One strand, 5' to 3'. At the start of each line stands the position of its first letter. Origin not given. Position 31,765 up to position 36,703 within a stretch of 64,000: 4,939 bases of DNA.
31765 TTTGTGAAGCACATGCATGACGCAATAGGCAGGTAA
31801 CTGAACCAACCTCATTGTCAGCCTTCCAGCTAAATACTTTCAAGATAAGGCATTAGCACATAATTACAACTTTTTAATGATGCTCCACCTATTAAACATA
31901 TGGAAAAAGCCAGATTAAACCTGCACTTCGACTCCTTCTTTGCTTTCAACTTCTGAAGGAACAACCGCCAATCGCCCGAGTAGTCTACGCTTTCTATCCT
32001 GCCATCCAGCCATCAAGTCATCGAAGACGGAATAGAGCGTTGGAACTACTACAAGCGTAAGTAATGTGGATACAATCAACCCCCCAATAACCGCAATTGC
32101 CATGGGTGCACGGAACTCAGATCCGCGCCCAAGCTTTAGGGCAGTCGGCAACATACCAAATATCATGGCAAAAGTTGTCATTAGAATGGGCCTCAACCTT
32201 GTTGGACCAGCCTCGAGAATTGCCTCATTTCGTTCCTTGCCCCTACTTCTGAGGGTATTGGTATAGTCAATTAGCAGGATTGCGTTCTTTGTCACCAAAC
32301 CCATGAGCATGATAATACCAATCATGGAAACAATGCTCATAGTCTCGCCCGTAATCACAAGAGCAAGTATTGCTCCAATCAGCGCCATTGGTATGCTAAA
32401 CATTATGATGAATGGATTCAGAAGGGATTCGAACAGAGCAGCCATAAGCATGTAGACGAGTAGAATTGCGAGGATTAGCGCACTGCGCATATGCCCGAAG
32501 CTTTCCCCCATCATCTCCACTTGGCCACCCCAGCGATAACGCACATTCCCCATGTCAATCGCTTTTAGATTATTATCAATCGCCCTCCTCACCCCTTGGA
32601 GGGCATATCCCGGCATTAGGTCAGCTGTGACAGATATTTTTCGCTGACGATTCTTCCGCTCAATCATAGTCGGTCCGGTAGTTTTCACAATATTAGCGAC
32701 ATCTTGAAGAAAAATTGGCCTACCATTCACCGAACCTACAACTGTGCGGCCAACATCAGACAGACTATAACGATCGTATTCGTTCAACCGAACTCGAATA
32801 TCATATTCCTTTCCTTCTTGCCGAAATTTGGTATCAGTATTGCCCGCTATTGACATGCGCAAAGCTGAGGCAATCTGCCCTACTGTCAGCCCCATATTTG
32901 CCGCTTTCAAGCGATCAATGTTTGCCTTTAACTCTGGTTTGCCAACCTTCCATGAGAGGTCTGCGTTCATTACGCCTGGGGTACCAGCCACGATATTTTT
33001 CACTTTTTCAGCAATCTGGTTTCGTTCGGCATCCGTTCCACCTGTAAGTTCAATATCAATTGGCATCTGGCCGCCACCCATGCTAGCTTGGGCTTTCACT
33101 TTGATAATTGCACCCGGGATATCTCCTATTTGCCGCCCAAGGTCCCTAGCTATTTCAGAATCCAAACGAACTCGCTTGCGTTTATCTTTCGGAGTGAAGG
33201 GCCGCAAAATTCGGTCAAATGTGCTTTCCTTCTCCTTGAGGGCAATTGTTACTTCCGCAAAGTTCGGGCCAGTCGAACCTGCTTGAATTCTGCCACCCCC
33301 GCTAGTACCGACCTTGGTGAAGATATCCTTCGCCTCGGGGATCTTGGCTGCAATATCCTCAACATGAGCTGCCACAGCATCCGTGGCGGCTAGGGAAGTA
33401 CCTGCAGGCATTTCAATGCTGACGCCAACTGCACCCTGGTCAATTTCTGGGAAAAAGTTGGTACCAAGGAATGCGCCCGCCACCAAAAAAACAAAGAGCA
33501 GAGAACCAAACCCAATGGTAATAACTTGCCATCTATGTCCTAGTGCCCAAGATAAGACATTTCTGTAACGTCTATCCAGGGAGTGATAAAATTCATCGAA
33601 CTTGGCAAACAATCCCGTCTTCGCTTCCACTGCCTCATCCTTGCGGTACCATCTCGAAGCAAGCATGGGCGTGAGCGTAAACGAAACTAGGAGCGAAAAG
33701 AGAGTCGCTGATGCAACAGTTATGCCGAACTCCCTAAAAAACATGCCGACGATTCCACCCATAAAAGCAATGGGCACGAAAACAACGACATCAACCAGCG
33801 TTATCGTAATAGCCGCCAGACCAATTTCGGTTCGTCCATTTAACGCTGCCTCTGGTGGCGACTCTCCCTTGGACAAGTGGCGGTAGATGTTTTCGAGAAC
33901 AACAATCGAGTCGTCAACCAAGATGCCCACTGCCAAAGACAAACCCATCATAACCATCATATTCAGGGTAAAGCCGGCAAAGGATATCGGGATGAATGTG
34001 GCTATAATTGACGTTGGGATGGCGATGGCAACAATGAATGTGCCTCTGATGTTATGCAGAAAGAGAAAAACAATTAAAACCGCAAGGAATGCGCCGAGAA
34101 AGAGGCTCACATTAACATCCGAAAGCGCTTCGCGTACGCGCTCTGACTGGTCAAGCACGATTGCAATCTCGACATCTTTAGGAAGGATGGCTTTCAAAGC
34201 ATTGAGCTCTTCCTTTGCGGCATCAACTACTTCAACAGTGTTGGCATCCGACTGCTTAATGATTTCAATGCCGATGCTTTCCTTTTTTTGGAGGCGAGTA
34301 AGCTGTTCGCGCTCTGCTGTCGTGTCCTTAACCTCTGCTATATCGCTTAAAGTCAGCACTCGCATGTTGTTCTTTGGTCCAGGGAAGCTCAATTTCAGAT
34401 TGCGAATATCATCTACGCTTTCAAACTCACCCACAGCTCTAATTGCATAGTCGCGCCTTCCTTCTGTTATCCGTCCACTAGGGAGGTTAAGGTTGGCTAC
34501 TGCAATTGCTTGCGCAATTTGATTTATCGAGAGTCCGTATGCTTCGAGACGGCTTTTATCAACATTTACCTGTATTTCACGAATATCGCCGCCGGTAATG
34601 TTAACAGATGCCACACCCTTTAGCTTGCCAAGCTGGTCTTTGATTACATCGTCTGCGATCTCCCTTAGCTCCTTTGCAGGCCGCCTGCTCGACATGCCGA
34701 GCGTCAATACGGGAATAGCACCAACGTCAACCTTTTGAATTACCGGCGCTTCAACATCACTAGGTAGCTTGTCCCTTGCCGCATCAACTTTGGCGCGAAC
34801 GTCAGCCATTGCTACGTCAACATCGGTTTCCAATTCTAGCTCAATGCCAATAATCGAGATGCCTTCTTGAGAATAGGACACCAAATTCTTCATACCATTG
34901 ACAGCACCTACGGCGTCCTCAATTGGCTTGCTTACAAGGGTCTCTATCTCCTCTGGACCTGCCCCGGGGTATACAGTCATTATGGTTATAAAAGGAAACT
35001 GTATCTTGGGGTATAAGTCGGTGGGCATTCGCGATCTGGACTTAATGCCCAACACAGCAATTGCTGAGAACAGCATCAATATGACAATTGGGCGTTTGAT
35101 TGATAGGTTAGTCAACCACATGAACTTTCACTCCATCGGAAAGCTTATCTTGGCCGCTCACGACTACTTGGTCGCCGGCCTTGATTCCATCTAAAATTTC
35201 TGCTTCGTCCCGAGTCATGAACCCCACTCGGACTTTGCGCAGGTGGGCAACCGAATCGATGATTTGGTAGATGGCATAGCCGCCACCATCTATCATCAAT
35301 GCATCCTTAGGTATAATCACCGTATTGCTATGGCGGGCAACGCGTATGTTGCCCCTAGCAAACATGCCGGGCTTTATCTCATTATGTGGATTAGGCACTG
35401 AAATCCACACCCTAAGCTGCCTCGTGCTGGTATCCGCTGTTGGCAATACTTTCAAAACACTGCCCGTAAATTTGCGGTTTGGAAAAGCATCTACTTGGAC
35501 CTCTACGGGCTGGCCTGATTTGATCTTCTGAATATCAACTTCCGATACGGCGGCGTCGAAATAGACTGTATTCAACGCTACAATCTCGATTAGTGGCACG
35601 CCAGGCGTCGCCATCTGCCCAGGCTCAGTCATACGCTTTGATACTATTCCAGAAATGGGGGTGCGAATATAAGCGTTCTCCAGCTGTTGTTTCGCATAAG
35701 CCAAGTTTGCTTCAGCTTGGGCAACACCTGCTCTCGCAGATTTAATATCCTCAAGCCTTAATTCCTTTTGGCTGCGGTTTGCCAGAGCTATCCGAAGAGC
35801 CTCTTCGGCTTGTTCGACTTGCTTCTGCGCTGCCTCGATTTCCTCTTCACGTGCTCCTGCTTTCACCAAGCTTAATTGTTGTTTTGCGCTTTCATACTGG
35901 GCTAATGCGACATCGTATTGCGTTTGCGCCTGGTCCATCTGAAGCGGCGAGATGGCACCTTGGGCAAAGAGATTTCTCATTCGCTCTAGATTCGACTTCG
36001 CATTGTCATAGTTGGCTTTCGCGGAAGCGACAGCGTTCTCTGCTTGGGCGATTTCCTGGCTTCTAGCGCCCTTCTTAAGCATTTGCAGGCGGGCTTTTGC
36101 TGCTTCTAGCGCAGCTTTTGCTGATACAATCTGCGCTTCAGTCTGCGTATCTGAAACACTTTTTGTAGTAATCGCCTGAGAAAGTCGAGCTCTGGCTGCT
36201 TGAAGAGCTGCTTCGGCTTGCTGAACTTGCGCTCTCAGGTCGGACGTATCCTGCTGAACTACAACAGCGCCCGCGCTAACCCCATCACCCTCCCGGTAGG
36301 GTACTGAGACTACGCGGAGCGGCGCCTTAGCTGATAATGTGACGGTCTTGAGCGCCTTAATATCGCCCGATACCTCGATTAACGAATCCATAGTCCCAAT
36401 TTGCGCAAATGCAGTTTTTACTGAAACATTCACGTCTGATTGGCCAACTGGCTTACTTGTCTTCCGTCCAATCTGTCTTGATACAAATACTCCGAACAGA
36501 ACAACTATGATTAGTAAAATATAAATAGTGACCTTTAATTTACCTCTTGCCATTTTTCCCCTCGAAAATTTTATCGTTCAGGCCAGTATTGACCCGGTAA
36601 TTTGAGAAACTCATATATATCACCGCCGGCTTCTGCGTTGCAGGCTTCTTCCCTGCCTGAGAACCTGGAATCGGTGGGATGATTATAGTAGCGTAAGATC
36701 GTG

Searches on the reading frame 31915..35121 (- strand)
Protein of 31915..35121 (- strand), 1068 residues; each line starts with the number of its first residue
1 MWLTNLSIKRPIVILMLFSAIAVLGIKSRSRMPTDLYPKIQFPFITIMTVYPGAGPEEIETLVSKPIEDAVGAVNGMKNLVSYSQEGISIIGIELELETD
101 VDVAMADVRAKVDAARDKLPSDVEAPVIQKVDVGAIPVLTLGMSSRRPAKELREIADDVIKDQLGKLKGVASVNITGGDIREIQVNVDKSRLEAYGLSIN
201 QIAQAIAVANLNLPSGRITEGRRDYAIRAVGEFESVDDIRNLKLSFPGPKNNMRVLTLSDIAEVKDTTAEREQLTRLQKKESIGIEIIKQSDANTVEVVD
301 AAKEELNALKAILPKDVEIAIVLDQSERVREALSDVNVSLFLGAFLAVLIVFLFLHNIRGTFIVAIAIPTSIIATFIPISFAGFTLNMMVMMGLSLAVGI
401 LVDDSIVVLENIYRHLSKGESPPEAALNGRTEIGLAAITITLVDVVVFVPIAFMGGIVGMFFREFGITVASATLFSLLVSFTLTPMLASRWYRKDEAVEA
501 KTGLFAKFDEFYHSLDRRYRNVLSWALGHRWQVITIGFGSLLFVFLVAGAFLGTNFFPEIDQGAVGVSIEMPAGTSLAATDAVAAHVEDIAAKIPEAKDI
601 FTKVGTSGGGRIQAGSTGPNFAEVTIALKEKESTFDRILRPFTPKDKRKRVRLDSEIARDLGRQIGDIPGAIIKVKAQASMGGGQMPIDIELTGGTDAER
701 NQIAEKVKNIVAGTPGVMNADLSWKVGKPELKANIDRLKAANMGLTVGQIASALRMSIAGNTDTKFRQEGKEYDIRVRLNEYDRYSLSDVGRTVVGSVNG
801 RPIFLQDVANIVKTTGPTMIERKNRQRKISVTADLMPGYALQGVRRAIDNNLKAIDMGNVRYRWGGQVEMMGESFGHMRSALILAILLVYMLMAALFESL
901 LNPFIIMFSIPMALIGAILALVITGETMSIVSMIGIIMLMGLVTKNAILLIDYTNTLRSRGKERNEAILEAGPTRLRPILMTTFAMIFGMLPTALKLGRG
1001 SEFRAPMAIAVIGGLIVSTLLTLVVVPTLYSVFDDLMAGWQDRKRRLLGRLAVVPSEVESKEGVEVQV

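Call 19: search_protein_families(library=pfam, proteins=[window:31915-35121:-], max_evalue=0.0001)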
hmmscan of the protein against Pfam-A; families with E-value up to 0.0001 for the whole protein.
window:31915-35121:- (1068 aa): 2 families
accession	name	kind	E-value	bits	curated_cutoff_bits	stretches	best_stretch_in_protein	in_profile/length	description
PF00873.25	ACR_tran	-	1.3e-274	914.1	28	1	4-1033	2-1020/1021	AcrB/AcrD/AcrF family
PF03176.21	MMPL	-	2e-05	24.1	20.5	0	877-1045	144-312/333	MMPL family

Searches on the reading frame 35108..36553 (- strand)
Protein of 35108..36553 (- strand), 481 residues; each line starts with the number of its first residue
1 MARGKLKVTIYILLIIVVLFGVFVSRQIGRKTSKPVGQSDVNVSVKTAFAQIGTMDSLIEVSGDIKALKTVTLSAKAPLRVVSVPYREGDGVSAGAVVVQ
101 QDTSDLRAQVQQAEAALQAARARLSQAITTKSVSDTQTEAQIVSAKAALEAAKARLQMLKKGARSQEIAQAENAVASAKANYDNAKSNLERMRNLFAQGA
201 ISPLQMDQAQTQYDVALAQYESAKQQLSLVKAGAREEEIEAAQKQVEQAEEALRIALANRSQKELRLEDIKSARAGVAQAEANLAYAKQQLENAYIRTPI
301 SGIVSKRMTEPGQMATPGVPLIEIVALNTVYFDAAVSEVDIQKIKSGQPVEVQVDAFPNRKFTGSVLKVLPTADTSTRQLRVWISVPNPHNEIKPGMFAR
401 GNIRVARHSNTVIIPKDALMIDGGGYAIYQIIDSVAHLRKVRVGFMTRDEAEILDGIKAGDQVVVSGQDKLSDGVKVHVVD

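Call 19: search_protein_families(library=pfam, proteins=[window:35108-36553:-], max_evalue=0.0001)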
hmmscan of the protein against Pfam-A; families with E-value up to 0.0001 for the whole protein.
window:35108-36553:- (481 aa): 3 families
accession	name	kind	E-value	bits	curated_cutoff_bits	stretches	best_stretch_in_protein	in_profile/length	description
PF16576.10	HlyD_D23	-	1.1e-30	107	30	1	233-399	77-214/214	Barrel-sandwich domain of CusB or HlyD membrane-fusion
PF13437.12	HlyD_3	-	5.5e-19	69.3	22.2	1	296-396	2-106/106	HlyD family secretion protein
PF02321.23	OEP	-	7.7e-08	32.8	22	1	167-228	115-176/187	Outer membrane efflux protein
